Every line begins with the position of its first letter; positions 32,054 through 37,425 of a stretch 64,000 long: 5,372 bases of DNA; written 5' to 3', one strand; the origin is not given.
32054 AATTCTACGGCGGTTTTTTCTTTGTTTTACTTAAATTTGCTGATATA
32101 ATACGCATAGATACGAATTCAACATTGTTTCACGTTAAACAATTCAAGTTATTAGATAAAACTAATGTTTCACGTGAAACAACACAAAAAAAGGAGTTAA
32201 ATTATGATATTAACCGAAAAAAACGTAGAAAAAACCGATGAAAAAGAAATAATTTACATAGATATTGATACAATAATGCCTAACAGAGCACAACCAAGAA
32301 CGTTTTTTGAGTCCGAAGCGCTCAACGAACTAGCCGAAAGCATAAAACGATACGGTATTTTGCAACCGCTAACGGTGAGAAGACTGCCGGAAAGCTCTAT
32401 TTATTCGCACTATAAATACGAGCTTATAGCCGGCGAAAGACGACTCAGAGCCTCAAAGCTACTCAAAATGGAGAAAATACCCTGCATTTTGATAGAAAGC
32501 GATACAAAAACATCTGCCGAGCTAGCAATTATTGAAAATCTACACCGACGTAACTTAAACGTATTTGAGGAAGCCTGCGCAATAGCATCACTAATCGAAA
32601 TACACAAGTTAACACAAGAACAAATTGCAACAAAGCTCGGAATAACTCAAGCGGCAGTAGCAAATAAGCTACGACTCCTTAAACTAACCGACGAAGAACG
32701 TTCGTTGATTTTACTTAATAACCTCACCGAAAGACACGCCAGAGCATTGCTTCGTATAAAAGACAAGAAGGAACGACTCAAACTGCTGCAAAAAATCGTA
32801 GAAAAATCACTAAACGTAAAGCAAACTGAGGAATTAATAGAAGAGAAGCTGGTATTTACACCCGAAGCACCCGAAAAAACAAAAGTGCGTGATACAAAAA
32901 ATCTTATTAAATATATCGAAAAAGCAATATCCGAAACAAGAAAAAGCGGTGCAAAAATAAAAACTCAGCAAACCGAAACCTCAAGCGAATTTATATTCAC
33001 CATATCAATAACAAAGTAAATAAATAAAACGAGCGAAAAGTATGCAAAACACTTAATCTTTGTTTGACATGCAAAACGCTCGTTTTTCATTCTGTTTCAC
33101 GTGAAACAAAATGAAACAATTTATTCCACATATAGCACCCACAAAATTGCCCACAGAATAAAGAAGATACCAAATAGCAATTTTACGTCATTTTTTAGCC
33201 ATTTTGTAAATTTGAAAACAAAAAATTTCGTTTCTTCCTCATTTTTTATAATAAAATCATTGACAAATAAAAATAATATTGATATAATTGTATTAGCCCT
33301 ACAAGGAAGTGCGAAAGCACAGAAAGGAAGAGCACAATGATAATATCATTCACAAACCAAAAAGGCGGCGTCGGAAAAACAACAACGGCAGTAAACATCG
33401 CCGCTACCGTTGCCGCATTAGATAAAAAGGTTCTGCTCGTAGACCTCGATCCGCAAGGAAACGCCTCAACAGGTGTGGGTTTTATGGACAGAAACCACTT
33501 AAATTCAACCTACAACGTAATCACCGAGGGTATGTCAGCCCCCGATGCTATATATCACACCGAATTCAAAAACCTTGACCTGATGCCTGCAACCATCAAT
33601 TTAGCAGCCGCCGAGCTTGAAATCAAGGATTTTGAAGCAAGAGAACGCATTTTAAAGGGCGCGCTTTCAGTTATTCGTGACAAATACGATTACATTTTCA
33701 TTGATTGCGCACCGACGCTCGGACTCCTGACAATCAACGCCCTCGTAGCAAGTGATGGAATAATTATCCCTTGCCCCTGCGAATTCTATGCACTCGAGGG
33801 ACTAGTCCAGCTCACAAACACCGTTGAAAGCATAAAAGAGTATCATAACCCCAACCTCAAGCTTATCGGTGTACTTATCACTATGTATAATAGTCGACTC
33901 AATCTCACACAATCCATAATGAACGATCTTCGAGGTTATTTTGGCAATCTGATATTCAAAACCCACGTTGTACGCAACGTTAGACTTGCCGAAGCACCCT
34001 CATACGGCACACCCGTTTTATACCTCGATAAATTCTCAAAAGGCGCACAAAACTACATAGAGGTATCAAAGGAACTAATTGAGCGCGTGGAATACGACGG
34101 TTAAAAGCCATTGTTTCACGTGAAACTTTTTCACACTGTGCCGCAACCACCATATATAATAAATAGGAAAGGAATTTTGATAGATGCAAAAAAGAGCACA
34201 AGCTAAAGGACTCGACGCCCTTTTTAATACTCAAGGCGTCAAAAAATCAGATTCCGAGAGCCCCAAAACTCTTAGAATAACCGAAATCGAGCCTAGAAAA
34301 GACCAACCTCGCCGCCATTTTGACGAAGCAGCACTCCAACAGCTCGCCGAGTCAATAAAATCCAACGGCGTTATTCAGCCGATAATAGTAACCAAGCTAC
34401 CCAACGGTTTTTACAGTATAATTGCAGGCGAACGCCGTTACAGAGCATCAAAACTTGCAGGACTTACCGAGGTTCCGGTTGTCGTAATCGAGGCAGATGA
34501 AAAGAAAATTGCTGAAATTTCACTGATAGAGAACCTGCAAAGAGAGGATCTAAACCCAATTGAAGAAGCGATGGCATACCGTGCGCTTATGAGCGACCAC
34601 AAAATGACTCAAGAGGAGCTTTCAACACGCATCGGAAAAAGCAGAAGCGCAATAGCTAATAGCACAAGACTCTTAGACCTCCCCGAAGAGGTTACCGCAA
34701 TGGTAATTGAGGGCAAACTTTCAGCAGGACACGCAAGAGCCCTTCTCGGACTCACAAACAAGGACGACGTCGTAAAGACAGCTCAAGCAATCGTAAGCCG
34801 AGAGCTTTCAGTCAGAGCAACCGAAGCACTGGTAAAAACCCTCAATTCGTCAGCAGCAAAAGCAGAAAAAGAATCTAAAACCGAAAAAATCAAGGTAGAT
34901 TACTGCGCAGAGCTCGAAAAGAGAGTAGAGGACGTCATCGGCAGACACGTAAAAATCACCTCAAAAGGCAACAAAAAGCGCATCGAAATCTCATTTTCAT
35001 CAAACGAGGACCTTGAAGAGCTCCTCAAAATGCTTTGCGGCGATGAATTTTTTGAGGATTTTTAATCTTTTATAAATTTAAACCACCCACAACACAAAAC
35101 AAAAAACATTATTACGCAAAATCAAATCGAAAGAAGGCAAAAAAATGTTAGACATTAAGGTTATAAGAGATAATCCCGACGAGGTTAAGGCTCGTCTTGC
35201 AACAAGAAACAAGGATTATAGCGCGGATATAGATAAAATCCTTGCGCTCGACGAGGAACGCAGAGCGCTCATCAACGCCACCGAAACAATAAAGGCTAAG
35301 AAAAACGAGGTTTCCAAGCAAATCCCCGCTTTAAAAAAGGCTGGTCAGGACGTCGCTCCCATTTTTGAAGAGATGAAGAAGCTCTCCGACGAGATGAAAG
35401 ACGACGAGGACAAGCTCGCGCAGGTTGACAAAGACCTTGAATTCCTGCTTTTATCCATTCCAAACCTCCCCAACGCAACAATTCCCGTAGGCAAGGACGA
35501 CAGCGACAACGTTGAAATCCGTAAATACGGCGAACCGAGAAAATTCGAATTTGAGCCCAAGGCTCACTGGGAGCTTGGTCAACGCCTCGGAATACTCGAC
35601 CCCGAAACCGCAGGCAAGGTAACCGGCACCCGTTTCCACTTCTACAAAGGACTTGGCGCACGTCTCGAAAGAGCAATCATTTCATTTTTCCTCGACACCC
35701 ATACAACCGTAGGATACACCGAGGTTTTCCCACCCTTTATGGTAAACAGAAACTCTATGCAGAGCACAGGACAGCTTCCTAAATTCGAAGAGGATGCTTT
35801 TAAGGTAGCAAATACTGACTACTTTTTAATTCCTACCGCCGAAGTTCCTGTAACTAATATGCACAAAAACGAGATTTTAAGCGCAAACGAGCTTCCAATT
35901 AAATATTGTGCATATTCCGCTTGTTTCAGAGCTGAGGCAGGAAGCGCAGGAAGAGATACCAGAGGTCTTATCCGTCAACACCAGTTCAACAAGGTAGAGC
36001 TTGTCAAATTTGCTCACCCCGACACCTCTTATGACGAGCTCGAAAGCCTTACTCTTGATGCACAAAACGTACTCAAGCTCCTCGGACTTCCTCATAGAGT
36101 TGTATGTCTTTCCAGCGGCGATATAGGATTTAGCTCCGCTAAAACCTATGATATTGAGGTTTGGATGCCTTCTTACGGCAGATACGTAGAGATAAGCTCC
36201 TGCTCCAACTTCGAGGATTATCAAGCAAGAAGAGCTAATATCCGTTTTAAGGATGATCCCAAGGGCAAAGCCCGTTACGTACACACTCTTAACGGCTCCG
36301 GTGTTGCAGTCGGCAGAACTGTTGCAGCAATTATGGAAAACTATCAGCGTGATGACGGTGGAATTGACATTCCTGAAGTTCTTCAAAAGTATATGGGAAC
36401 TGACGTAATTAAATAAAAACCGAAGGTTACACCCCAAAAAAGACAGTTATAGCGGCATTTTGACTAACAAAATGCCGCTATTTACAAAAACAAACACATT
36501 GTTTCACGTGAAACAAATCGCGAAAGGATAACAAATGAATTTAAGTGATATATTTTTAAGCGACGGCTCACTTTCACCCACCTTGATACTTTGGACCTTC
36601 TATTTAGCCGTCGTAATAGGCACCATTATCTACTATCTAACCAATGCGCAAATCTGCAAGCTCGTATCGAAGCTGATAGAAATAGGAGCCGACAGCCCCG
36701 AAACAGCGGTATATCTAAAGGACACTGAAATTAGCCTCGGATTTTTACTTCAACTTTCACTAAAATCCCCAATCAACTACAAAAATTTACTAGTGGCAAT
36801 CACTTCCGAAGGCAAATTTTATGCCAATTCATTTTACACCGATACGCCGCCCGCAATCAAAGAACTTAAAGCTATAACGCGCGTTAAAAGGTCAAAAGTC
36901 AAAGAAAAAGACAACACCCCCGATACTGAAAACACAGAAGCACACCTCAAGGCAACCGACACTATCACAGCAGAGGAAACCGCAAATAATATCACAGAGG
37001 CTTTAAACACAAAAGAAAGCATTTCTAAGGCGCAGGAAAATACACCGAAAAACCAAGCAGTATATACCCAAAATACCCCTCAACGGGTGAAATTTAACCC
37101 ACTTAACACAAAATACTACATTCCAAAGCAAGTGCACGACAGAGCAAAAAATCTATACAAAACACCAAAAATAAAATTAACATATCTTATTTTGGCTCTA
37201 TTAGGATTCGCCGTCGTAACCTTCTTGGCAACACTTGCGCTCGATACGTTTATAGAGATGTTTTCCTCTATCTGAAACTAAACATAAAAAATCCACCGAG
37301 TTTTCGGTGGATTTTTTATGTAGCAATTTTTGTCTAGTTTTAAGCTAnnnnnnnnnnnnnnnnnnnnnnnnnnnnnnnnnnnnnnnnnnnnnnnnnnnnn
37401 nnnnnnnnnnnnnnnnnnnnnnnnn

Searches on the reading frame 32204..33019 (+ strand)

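Call 27: search_protein_families(library=pfam, proteins=[window:32204-33019:+], max_evalue=0.01)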
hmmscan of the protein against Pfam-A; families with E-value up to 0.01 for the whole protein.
window:32204-33019:+ (271 aa): 8 families
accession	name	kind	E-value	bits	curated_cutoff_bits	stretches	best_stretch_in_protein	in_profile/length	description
PF17762.8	HTH_ParB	-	9.6e-30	103.2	22.6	1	117-215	2-100/102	ParB HTH domain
PF02195.25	ParB_N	-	6e-27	94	26.3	1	15-114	2-95/95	ParB N-terminal domain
PF13744.12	HTH_37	-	0.0011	19.1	27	1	125-155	21-51/80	Helix-turn-helix domain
PF18024.7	HTH_50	-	0.0017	18.5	27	1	127-158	16-46/50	Helix-turn-helix domain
PF08281.18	Sigma70_r4_2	-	0.0024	17.9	25.7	0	130-157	21-48/54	Sigma-70, region 4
PF01381.28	HTH_3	-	0.004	17.6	23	0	133-153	7-27/55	Helix-turn-helix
PF04545.22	Sigma70_r4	-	0.0054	16.7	24.1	0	133-152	18-37/50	Sigma-70, region 4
PF13030.11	DUF3891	-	0.0099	16.1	24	0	114-192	107-186/219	Protein of unknown function (DUF3891)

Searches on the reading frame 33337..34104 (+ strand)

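Call 10: search_protein_families(library=ncbifam, proteins=[window:33337-34104:+], max_evalue=0.00001)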
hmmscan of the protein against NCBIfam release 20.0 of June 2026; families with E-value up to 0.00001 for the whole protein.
window:33337-34104:+ (255 aa): 18 families
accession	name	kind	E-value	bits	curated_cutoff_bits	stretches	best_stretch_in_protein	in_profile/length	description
NF041283.1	PrgP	equivalog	1.2e-29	103.5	400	1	2-224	4-235/297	ParA superfamily DNA segregation protein PrgP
NF041546.1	ParA_partition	equivalog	7.2e-29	100.8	180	2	2-53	1-52/203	ParA family partition ATPase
TIGR03453.1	partition_RepA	equivalog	2.8e-27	95.5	348.45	1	2-220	106-343/387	plasmid partitioning protein RepA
NF010259.0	PRK13705.1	equivalog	1.3e-21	77.1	725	1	2-214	108-334/388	plasmid-partitioning protein SopA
TIGR01969.1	minD_arch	subfamily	1.3e-20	73.7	201.75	1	1-249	1-232/251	cell division ATPase MinD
NF010443.0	PRK13869.1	subfamily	1.3e-16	60.5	446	1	2-213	123-353/405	plasmid-partitioning protein RepA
TIGR01968.1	minD_bact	equivalog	1.9e-14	53.6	212.9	1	2-186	3-175/261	septum site-determining protein MinD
TIGR03371.1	cellulose_yhjQ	equivalog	9.6e-13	48.2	157.85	1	3-245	4-239/246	cellulose biosynthesis protein BcsQ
TIGR01007.1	eps_fam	subfamily_domain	1.7e-12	47.3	108.05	1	3-136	20-146/204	polysaccharide biosynthesis tyrosine autokinase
NF047398.1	AAA_KGGVGR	domain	6.9e-09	36.3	90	1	2-38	4-40/190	KGGVGR-motif variant AAA ATPase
TIGR03018.1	pepcterm_TyrKin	hypoth_equivalog_domain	9.3e-09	34.9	230.65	1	3-136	38-168/207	XrtA-associated tyrosine autokinase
TIGR00345.1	GET3_arsA_TRC40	subfamily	2.7e-08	33.7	135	1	8-46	4-42/299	TRC40/GET3/ArsA family transport-energizing ATPase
TIGR01287.1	nifH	equivalog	5.3e-08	32.5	394.35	1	9-44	8-43/275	nitrogenase iron protein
TIGR04291.1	arsen_driv_ArsA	equivalog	2.6e-07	29.7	650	1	5-43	7-45/565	arsenical pump-driving ATPase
NF041136.1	MrpORP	equivalog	4.8e-07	29.4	450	1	7-148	12-149/365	iron-sulfur cluster carrier protein MrpORP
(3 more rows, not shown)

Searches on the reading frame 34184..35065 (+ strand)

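Call 10: search_protein_families(library=ncbifam, proteins=[window:34184-35065:+], max_evalue=0.00001)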
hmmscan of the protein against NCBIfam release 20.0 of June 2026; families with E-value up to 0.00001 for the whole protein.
window:34184-35065:+ (293 aa): 6 families
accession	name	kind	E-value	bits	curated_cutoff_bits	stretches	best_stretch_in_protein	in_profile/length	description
TIGR04285.1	nucleoid_noc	exception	3e-73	246.3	315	1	29-238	4-213/255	nucleoid occlusion protein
TIGR00180.1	parB_part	domain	3.2e-56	190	58.45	1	27-202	5-184/186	ParB/RepB/Spo0J family partition protein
TIGR03734.1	PRTRC_parB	hypoth_equivalog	9.7e-34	116.8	278.6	1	41-225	7-194/555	PRTRC system ParB family protein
NF010406.0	PRK13832.1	subfamily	8.4e-16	57.6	640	1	39-157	16-136/578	plasmid partitioning protein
TIGR03454.1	partition_RepB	equivalog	2e-13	50.4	201.5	1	33-275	70-306/325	plasmid partitioning protein RepB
NF053625.1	SerKinSerKArch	equivalog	3.9e-07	29.5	380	1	35-137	19-122/244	ADP-dependent L-serine kinase SerK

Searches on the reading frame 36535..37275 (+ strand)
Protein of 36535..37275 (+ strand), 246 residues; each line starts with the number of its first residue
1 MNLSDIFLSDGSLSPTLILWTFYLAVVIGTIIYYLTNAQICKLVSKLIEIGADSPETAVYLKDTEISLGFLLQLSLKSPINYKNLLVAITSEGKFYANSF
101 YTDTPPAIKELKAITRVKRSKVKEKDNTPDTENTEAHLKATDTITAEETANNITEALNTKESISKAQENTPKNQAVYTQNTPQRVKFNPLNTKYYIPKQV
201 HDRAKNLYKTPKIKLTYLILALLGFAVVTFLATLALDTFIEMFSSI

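Call 10: search_protein_families(library=ncbifam, proteins=[window:36535-37275:+], max_evalue=0.00001)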
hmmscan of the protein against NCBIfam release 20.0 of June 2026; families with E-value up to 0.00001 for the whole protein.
window:36535-37275:+ (246 aa): 0 families

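Call 27: search_protein_families(library=pfam, proteins=[window:36535-37275:+], max_evalue=0.01)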
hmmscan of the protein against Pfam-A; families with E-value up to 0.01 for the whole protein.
window:36535-37275:+ (246 aa): 1 family
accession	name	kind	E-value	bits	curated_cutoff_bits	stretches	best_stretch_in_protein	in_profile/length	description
PF24181.1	TPR_TTI1_C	-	0.0011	19.1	27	1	112-229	7-125/273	TTI1 C-terminal TPR domain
